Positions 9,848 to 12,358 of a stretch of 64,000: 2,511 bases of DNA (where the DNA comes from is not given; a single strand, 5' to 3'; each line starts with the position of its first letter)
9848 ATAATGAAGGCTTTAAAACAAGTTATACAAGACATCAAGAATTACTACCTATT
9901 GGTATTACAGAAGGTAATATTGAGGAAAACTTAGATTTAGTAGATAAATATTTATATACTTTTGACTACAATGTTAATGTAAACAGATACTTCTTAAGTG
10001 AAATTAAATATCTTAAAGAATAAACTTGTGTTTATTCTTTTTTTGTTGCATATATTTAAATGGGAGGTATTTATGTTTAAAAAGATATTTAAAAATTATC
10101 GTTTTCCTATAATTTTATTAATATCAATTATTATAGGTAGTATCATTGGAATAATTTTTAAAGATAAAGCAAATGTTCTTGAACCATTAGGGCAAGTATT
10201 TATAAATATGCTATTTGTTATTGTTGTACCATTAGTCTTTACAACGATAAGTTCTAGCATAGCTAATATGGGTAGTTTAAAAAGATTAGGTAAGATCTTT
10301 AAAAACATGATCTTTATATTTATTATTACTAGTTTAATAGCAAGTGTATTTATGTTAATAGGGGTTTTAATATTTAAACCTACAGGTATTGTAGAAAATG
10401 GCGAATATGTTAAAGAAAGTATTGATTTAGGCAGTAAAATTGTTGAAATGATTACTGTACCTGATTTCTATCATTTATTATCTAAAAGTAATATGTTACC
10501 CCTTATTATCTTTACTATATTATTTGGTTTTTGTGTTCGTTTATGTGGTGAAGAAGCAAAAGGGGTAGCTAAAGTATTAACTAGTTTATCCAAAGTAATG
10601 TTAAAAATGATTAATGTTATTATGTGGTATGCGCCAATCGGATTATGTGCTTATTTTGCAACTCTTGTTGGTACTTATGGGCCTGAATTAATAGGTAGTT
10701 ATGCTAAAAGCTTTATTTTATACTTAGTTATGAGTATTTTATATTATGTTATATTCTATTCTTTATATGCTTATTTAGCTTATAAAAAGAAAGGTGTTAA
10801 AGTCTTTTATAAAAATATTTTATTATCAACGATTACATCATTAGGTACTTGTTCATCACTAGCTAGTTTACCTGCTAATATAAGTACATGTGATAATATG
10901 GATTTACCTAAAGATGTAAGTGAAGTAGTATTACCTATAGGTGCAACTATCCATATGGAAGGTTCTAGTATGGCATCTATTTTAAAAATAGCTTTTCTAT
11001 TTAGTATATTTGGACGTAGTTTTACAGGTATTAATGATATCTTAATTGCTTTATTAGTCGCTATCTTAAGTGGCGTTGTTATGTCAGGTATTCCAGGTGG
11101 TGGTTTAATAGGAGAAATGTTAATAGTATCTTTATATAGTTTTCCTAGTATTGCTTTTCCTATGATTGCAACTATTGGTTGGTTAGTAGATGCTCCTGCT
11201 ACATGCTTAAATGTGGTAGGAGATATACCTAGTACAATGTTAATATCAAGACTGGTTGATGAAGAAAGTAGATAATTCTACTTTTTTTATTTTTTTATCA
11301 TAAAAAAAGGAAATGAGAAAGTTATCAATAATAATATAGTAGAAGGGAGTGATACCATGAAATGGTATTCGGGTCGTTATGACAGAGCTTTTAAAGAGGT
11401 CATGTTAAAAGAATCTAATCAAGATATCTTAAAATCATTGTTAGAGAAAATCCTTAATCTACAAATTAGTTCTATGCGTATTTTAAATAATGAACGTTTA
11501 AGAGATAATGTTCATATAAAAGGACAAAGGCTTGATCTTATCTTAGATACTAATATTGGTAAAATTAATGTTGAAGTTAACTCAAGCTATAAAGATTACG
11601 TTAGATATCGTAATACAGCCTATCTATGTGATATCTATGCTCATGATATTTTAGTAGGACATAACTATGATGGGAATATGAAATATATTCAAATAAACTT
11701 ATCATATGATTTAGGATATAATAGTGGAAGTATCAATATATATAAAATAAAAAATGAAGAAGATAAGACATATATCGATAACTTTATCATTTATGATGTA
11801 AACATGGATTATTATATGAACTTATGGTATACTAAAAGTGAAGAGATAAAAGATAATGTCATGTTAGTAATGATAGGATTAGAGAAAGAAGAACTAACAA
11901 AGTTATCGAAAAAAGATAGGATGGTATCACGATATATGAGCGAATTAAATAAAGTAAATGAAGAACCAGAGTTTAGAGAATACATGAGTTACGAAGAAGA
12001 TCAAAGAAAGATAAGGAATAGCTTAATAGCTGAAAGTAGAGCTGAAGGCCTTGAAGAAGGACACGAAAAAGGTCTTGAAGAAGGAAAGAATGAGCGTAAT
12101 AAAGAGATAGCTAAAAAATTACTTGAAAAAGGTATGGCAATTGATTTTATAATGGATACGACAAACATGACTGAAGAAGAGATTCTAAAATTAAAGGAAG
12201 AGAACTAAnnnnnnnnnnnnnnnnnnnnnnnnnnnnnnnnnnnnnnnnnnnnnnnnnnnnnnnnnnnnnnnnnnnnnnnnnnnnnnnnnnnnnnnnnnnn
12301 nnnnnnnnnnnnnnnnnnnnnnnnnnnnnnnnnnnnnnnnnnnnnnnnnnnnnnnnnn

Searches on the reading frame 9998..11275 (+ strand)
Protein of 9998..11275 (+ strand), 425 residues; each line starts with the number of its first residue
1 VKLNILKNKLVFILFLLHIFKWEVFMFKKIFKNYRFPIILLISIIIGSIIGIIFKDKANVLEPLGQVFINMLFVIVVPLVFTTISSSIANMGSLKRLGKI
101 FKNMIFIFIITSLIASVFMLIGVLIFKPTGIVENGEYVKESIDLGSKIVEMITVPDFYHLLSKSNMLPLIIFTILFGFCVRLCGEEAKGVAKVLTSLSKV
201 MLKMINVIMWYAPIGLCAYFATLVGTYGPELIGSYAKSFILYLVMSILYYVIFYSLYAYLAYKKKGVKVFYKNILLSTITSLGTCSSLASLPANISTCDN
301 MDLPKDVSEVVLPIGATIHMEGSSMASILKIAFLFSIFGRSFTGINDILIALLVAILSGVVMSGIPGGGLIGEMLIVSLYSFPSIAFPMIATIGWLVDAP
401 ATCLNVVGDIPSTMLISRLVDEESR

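Call 8: search_protein_families(library=pfam, proteins=[window:9998-11275:+])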
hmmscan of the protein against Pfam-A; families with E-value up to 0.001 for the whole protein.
window:9998-11275:+ (425 aa): 1 family
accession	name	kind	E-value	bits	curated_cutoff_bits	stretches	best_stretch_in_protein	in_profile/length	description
PF00375.23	SDF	-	1.2e-92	311.3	27.9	1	40-418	5-386/387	Sodium:dicarboxylate symporter family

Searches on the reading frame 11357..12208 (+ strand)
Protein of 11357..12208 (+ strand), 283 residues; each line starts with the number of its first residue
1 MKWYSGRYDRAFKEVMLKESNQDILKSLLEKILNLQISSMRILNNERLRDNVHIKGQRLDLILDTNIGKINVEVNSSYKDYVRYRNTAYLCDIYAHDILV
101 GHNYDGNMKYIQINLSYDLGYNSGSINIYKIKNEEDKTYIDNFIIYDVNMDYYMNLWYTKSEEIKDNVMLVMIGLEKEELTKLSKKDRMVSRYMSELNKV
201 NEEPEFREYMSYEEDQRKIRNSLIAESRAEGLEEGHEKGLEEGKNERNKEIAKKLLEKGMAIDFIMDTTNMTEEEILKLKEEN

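Call 8: search_protein_families(library=pfam, proteins=[window:11357-12208:+])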
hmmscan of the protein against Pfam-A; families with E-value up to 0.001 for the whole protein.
window:11357-12208:+ (283 aa): 1 family
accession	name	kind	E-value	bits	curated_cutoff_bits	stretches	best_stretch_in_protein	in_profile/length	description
PF12784.13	PDDEXK_2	-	2.9e-15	57.1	27.4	1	8-216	3-218/229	PD-(D/E)XK nuclease family transposase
